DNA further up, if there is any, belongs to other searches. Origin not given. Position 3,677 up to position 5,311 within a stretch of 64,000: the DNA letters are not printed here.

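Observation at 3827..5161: M20/ArgE-fold protein that has lost essentially all canonical metal ligands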

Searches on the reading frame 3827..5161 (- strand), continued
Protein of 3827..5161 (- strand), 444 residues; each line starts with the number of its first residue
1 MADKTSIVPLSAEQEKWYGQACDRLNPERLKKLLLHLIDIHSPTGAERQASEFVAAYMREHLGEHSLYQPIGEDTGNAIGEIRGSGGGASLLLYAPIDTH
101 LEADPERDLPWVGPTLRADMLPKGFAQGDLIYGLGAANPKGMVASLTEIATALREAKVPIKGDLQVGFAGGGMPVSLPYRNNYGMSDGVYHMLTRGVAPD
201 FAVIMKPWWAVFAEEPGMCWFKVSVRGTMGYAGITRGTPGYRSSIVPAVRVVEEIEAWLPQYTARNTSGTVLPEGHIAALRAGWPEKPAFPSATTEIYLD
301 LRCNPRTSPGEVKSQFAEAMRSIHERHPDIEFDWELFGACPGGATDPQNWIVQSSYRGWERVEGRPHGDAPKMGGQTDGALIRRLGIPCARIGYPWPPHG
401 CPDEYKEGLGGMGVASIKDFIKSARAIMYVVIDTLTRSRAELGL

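Call 18: find_encoding_contigs(protein=P0063, flank=10000, max_places=1)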
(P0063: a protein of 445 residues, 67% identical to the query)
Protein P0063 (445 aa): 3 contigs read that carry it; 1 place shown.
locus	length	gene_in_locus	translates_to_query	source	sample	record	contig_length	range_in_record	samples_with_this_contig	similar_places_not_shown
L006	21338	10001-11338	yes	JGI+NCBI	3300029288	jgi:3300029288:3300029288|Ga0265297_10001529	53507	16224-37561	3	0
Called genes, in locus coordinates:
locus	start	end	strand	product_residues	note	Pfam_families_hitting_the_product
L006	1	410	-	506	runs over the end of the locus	PF00501:AMP-binding, PF13193:AMP-binding_C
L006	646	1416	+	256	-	PF01177:Asp_Glu_race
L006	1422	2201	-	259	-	PF09339:HTH_IclR, PF01614:IclR_C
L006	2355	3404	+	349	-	PF15902:Sortilin-Vps10 (faint), PF02012:BNR (faint), PF14870:PSII_BNR (weak)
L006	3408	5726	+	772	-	PF03176:MMPL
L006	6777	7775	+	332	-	PF00111:Fer2, PF00970:FAD_binding_6, PF00175:NAD_binding_1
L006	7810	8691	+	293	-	PF00903:Glyoxalase, PF22632:BphC_D1, PF22247:Diox-like_N (faint), PF00903:Glyoxalase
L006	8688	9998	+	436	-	PF01425:Amidase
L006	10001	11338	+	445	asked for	-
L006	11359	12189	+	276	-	PF00326:Peptidase_S9 (faint), PF00561:Abhydrolase_1, PF12146:Hydrolase_4, PF12697:Abhydrolase_6, PF00561:Abhydrolase_1 (weak)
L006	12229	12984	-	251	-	PF17645:Amdase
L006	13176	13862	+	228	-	PF13463:HTH_27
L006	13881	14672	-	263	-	PF01557:FAA_hydrolase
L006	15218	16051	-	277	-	PF00561:Abhydrolase_1, PF12146:Hydrolase_4, PF12697:Abhydrolase_6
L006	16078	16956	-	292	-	PF22632:BphC_D1, PF00903:Glyoxalase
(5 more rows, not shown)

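Call 19: find_encoding_contigs(protein=P0109, flank=10000, max_places=1)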
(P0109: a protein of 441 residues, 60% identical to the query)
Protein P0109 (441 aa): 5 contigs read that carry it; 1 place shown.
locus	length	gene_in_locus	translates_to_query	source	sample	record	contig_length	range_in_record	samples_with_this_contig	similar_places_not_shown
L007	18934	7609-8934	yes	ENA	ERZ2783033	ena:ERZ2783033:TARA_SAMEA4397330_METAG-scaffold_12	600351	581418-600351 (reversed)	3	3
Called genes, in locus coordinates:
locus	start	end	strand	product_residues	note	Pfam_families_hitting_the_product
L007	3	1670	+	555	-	?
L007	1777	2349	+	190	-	PF13463:HTH_27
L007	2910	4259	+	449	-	PF00355:Rieske, PF11723:Aromatic_hydrox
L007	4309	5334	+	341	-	PF00111:Fer2, PF00970:FAD_binding_6, PF00175:NAD_binding_1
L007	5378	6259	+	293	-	PF13669:Glyoxalase_4 (faint), PF22632:BphC_D1, PF00903:Glyoxalase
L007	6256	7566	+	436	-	PF01425:Amidase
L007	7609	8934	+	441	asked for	PF01546:Peptidase_M20 (weak)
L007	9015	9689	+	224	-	PF00881:Nitroreductase, PF14512:TM1586_NiRdase (faint)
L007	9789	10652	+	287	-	PF00561:Abhydrolase_1, PF12146:Hydrolase_4, PF12697:Abhydrolase_6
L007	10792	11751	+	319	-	PF08240:ADH_N, PF00107:ADH_zinc_N, PF13602:ADH_zinc_N_2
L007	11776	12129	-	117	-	PF04134:DCC1-like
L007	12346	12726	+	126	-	PF00903:Glyoxalase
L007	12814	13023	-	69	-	PF07866:DUF1653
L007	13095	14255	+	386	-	-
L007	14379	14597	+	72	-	PF20068:Amphi-Trp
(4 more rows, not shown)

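Call 21: predict_structure(alignment_id=A1)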
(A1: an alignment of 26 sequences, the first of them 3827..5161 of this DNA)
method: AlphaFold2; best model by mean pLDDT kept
length: 444 residues; sequences in the alignment: 26
mean_pLDDT: 92.5   pTM: 0.92
mean pLDDT of the five models: 92.5, 91.2, 91.1, 87.1, 86.4
residues with pLDDT >= 90: 343; 70-90: 92; 50-70: 8; < 50: 1
segments of 3 or more residues with pLDDT < 50: none
pLDDT, mean of each block of 10 residues (from residue 1): 80 98 98 98 93 97 92 94 96 93 86 87 95 93 98 98 96 78 89 93 95 94 92 78 92 98 95 92 81 90 94 98 97 94 96 98 94 88 96 92 76 88 98 98 94
secondary structure, 60 per line:
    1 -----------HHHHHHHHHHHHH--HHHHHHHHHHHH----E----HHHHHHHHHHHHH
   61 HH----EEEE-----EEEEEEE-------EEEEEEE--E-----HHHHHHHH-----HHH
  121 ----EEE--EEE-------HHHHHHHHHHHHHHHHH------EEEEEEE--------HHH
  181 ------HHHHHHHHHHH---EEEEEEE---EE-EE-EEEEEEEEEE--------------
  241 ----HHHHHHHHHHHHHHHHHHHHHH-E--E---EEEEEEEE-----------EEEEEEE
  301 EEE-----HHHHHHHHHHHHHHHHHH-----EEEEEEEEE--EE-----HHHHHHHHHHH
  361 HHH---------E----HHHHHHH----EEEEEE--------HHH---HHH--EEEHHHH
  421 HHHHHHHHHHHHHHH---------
elements in order: H12-24 H27-38 H48-62 E67-70 E76-82 E90-96 H105-112 E125-127 E130-132 H140-156 E163-169 H187-197 E201-207 E217-226 H245-266 E275-282 E294-303 H309-326 E332-340 H350-363 H378-384 E389-394 E414-416 H417-435

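Call 23: list_cluster_members(proteins=[P0112, P0066, P0065, P0117, P0063])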
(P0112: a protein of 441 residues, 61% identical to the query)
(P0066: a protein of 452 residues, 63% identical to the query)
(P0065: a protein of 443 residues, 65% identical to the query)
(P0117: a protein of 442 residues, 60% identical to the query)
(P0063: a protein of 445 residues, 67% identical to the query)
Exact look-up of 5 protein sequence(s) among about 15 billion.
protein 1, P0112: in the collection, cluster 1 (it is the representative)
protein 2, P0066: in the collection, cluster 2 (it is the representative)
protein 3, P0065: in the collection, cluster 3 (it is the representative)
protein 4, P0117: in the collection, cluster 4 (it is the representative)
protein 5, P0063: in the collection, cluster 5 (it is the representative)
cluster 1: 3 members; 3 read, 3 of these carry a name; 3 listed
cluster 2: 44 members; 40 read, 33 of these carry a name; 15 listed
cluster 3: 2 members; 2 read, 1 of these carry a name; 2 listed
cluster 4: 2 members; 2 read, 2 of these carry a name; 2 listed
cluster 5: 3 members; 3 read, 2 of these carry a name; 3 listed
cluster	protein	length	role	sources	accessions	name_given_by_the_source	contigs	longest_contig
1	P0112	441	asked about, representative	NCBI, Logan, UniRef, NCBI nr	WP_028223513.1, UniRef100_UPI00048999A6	M20 family metallopeptidase [Paraburkholderia oxyphila] | M20 family metallopeptidase n=1 Tax=Paraburkholderia oxyphila TaxID=614212 ... | acetylornithine deacetylase [Paraburkholderia oxyphila]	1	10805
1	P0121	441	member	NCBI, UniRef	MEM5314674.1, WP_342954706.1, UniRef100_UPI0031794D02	acetylornithine deacetylase [Paraburkholderia sp. JHI869] | M20 family metallopeptidase n=1 Tax=Paraburkholderia sp. JHI869 TaxID=3112959 ...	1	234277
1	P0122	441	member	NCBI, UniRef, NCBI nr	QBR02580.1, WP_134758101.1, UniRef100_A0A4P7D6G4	M20 family metallopeptidase [Paraburkholderia pallida] | Acetylornithine deacetylase n=1 Tax=Paraburkholderia pallida TaxID=2547399 ... | acetylornithine deacetylase [Paraburkholderia pallida]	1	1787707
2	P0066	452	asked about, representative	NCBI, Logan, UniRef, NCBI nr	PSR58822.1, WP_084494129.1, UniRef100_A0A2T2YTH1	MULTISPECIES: M20 family metallopeptidase [Nocardia] | Acetylornithine deacetylase n=1 Tax=Nocardia nova TaxID=37330 RepID=A0A2T2YTH1_9NOCA | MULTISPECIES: acetylornithine deacetylase [Nocardia]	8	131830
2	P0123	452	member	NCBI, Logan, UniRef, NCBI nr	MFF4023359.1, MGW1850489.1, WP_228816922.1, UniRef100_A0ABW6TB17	M20 family metallopeptidase [Nocardia elegans] | M20 family metallopeptidase n=1 Tax=Nocardia elegans TaxID=300029 RepID=A0ABW6TB17_9NOCA | acetylornithine deacetylase [Nocardia elegans]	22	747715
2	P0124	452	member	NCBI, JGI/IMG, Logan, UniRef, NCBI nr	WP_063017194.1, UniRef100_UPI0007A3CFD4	M20 family metallopeptidase [Nocardia nova] | acetylornithine deacetylase/succinyl-diaminopimelate desuccinylase-like protein | M20 family metallopeptidase n=1 Tax=Nocardia nova TaxID=37330 RepID=UPI0007A3CFD4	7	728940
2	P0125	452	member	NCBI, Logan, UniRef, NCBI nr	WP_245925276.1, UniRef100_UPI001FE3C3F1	M20 family metallopeptidase [Nocardia nova] | M20 family metallopeptidase n=1 Tax=Nocardia nova TaxID=37330 RepID=UPI001FE3C3F1 | acetylornithine deacetylase [Nocardia nova]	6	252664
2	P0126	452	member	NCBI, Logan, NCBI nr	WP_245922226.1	M20 family metallopeptidase [Nocardia nova] | acetylornithine deacetylase [Nocardia nova]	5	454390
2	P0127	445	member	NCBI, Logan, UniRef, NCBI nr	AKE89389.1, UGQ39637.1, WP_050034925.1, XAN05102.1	M20 family metallopeptidase [Rhodococcus aetherivorans] | M20 family metallopeptidase n=1 Tax=Rhodococcus aetherivorans TaxID=191292 ... | acetylornithine deacetylase [Rhodococcus aetherivorans]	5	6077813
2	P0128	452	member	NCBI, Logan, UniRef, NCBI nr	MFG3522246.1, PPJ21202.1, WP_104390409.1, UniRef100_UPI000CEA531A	M20 family metallopeptidase [Nocardia nova] | M20 family metallopeptidase n=1 Tax=Nocardia nova TaxID=37330 RepID=UPI000CEA531A | acetylornithine deacetylase [Nocardia nova]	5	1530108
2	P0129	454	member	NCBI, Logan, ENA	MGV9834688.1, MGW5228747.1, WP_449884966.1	M20 family metallopeptidase [Nocardia niigatensis]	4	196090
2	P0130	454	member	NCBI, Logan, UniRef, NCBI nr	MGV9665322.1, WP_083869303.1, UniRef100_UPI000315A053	M20 family metallopeptidase [Nocardia niigatensis] | M20 family metallopeptidase n=1 Tax=Nocardia niigatensis TaxID=209249 RepID=UPI000315A053 | acetylornithine deacetylase [Nocardia niigatensis]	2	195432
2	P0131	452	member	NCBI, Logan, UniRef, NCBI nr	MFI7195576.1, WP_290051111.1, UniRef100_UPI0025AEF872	M20 family metallopeptidase [Nocardia nova] | M20 family metallopeptidase n=1 Tax=Nocardia nova TaxID=37330 RepID=UPI0025AEF872 | acetylornithine deacetylase [Nocardia nova]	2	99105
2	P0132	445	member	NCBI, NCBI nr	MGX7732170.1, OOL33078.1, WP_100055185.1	M20 family metallopeptidase [Rhodococcus sp. 2H158] | acetylornithine deacetylase [Rhodococcus rhodochrous]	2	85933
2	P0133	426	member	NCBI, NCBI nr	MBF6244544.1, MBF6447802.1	acetylornithine deacetylase [Nocardia elegans]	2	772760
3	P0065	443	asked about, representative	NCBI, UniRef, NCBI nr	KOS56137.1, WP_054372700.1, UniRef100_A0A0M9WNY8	M20 family metallopeptidase [Rhodococcus rhodochrous] | Acetylornithine deacetylase n=1 Tax=Rhodococcus rhodochrous KG-21 TaxID=1441923 ... | acetylornithine deacetylase [Rhodococcus rhodochrous]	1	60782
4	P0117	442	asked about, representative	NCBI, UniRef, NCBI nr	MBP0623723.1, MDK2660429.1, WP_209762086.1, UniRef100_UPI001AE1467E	acetylornithine deacetylase [Cupriavidus consociatus] | acetylornithine deacetylase n=1 Tax=Cupriavidus consociatus TaxID=2821357 ... | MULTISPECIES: acetylornithine deacetylase [unclassified Cupriavidus]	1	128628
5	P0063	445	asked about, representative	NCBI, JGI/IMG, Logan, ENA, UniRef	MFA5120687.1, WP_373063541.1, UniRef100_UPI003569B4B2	M20 family metallopeptidase [Zavarzinia sp.] | M20 family metallopeptidase n=1 Tax=Zavarzinia sp. TaxID=2027920 RepID=UPI003569B4B2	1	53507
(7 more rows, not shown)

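Call 24: fold_search(model_id=the predicted structure, library=pdb)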
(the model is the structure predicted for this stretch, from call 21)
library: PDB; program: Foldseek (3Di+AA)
matches with E <= 10: 1020; with E <= 0.001: 214
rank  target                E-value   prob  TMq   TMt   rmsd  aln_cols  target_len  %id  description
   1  5k8o_B                5.1e-34  1.00  0.83  0.86   3.3       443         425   24  Mn2+/5NSA-bound 5-nitroanthranilate aminohydrolase (released 2016-10-05)
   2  5k8o_A                9.4e-34  1.00  0.83  0.87   3.1       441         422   24  Mn2+/5NSA-bound 5-nitroanthranilate aminohydrolase (released 2016-10-05)
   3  5k8n_A                2.2e-33  1.00  0.81  0.85   3.4       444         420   24  5NAA-bound 5-nitroanthranilate aminohydrolase (released 2016-10-05)
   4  5k8p_E                2.3e-33  1.00  0.82  0.86   3.5       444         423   24  Zn2+/Tetrahedral intermediate-bound R289A 5-nitroanthranilate aminohydrolase (released 2016-10-05)
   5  5k8o_C                3.6e-33  1.00  0.82  0.87   3.0       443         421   24  Mn2+/5NSA-bound 5-nitroanthranilate aminohydrolase (released 2016-10-05)
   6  5k8p_C                3.8e-33  1.00  0.83  0.87   3.1       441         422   24  Zn2+/Tetrahedral intermediate-bound R289A 5-nitroanthranilate aminohydrolase (released 2016-10-05)
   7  5k8p_D                4.1e-33  1.00  0.83  0.86   3.1       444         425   24  Zn2+/Tetrahedral intermediate-bound R289A 5-nitroanthranilate aminohydrolase (released 2016-10-05)
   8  5k8p_A                8.9e-33  1.00  0.82  0.87   3.2       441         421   24  Zn2+/Tetrahedral intermediate-bound R289A 5-nitroanthranilate aminohydrolase (released 2016-10-05)
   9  5k8m_C                8.5e-32  1.00  0.78  0.86   3.1       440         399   24  Apo 5-nitroanthranilate aminohydrolase (released 2016-10-05)
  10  5k8m_B                9.0e-32  1.00  0.78  0.86   3.1       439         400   23  Apo 5-nitroanthranilate aminohydrolase (released 2016-10-05)
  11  5k8m_D                9.0e-32  1.00  0.77  0.86   3.5       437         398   24  Apo 5-nitroanthranilate aminohydrolase (released 2016-10-05)
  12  5k8m_A                6.7e-31  1.00  0.77  0.85   3.3       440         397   24  Apo 5-nitroanthranilate aminohydrolase (released 2016-10-05)
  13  7ljh_A                5.6e-24  1.00  0.67  0.74   4.7       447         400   18  Structure of poly(aspartic acid) hydrolase PahZ2 with Zn+2 bound (released 2021-12-08)
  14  6xj5_D                2.7e-23  1.00  0.60  0.67   6.5       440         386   19  Carboxypeptidase G2 modified with a versatile bioconjugate for metalloprotein design (released 2021-06-30)
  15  6xj5_A                3.5e-23  1.00  0.59  0.66   6.6       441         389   18  Carboxypeptidase G2 modified with a versatile bioconjugate for metalloprotein design (released 2021-06-30)
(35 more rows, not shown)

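Call 25: search_dna_similar(query=window:3827-5161:-, collection=plasmids, mode=protein, max_rows=25, max_evalue=1e-20)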
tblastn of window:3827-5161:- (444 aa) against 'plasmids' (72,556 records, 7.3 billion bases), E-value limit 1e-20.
Records with a match: 1; places in all: 1; records where one place covers at least 80% of the query: 1.
Best place of each record, by identity: <60% 1.
By first word of the organism name: Cupriavidus 1.
By predicted mobility (MOB-suite, as given by PLSDB): non-mobilizable 1.
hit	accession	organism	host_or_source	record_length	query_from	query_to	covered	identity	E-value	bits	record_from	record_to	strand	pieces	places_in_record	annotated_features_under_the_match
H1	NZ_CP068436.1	Cupriavidus necator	heavy metal containmented soil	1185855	1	444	100%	59.2%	3e-160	508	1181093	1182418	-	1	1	none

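Call 27: get_annotated_region(hit=H1, flank=9000)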
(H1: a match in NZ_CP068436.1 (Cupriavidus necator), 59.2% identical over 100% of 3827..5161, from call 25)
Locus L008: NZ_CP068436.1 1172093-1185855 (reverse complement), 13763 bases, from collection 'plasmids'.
description: Cupriavidus necator strain C39. plasmid p1, complete sequence
organism: Cupriavidus necator (NCBI taxid 106590)
taxonomy: Bacteria; Pseudomonadota; Betaproteobacteria; Burkholderiales; Burkholderiaceae; Cupriavidus; Cupriavidus necator
host: -; source: heavy metal containmented soil; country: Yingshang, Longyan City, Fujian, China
typing (MOB-suite, as given by PLSDB): non-mobilizable; replicon IncP
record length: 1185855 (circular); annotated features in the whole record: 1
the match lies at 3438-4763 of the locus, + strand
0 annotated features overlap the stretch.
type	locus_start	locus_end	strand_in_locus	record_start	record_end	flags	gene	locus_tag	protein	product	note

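Call 33: find_related_loci(query=A1, collection=genome_contigs, flank=10000)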
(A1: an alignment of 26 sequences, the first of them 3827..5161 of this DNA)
Query A1 (444 aa) in genome_contigs; peptide patterns used: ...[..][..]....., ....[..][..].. (x = any residue, [..] = any of these).
389 stretches matched a pattern; 335 encode a relative of the query (tblastn E <= 1e-3); the best 80 are kept; 80 distinct loci.
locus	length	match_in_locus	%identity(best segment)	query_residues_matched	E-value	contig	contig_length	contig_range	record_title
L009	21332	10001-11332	98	1-444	0e+0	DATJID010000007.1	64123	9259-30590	MAG TPA_asm: Candidatus Binataceae bacterium isolate SMAG_U15529 k141_8713222, whole genome shotgun sequence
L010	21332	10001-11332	92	1-444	0e+0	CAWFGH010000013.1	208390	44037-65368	MAG: uncultured delta proteobacterium isolate MFD00731.bin.2.203 genome assembly, contig: contig_719, whole genome shotg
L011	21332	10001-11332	92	1-444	0e+0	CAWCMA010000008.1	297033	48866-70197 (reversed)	MAG: uncultured delta proteobacterium isolate MFD05502.bin.1.141 genome assembly, contig: contig_6189, whole genome shot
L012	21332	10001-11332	91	1-444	0e+0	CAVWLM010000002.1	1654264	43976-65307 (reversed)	MAG: uncultured delta proteobacterium isolate MFD04434.bin.1.44 genome assembly, contig: contig_1343, whole genome shotg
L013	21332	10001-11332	91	1-444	0e+0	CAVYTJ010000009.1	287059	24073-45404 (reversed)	MAG: uncultured delta proteobacterium isolate MFD06092.bin.1.266 genome assembly, contig: contig_24324, whole genome sho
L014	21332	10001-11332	90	1-444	0e+0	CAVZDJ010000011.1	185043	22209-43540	MAG: uncultured delta proteobacterium isolate MFD09222.bin.3.24 genome assembly, contig: contig_129205, whole genome sho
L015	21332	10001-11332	90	1-444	0e+0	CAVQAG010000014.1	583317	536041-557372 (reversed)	MAG: uncultured delta proteobacterium isolate MFD09286.bin.2.82 genome assembly, contig: contig_50049, whole genome shot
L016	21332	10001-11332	92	1-444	0e+0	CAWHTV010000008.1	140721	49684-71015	MAG: uncultured delta proteobacterium isolate MFD05705.bin.2.88 genome assembly, contig: contig_41768, whole genome shot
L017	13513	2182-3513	91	1-444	0e+0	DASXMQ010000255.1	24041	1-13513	MAG TPA_asm: Candidatus Binataceae bacterium isolate SMAG_U5332 k141_1677103, whole genome shotgun sequence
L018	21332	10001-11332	92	1-444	0e+0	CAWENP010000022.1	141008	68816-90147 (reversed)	MAG: uncultured delta proteobacterium isolate MFD02248.bin.1.176 genome assembly, contig: contig_66266, whole genome sho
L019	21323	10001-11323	90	1-441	0e+0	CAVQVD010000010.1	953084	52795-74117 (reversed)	MAG: uncultured delta proteobacterium isolate MFD10064.bin.1.75 genome assembly, contig: contig_23459, whole genome shot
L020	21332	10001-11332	88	1-444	0e+0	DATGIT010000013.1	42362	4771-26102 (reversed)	MAG TPA_asm: Candidatus Binataceae bacterium isolate SMAG_U9814 k141_169981, whole genome shotgun sequence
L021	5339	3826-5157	77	1-444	0e+0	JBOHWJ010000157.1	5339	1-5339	MAG: Candidatus Binataceae bacterium isolate TC-S_metawrap_bin.57 k127_65572, whole genome shotgun sequence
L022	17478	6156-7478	76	1-441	0e+0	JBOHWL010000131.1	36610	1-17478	MAG: Candidatus Binataceae bacterium isolate TC-S_metabat2.bin.194 k127_2256046, whole genome shotgun sequence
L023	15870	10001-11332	75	1-444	0e+0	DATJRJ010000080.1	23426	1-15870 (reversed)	MAG TPA_asm: Candidatus Binataceae bacterium isolate SMAG_U14964 k141_1420793, whole genome shotgun sequence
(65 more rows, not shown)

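Call 37: search_protein_representatives(alignment_id=A1)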
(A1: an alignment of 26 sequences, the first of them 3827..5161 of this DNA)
Query: 26 sequences, 444 profile positions. Proteins with E-value up to 0.001 (for the whole library): 1818; up to 1e-10: 665; up to 1e-30: 190. The best 150 are listed.
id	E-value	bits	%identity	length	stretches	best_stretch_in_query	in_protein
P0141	5.6e-179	611.9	-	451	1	9-444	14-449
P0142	5.0e-159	546.1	-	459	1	5-442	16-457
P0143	8.9e-152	522.2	-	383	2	10-253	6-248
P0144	1.4e-143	495.2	-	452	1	6-444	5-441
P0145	4.6e-143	493.5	-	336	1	10-342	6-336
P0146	6.8e-143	492.9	-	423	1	19-439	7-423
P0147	9.1e-125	433.2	-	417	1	3-309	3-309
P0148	2.6e-122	425.1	-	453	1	4-444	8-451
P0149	9.9e-121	419.9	-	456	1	7-442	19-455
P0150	2.6e-119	415.2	-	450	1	11-444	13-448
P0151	4.2e-115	401.3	-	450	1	4-444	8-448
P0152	1.0e-114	400.1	-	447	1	4-444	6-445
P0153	2.0e-113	395.8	-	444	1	5-444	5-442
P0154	9.1e-113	393.6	-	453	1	4-444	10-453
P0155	2.8e-105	368.9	-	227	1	3-228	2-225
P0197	1.6e-66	241.2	-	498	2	8-236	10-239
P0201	8.5e-66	238.8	-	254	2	211-383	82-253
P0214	5.6e-55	203.2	-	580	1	159-442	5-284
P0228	6.7e-48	179.9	-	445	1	24-440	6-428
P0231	1.2e-46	175.7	-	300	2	178-286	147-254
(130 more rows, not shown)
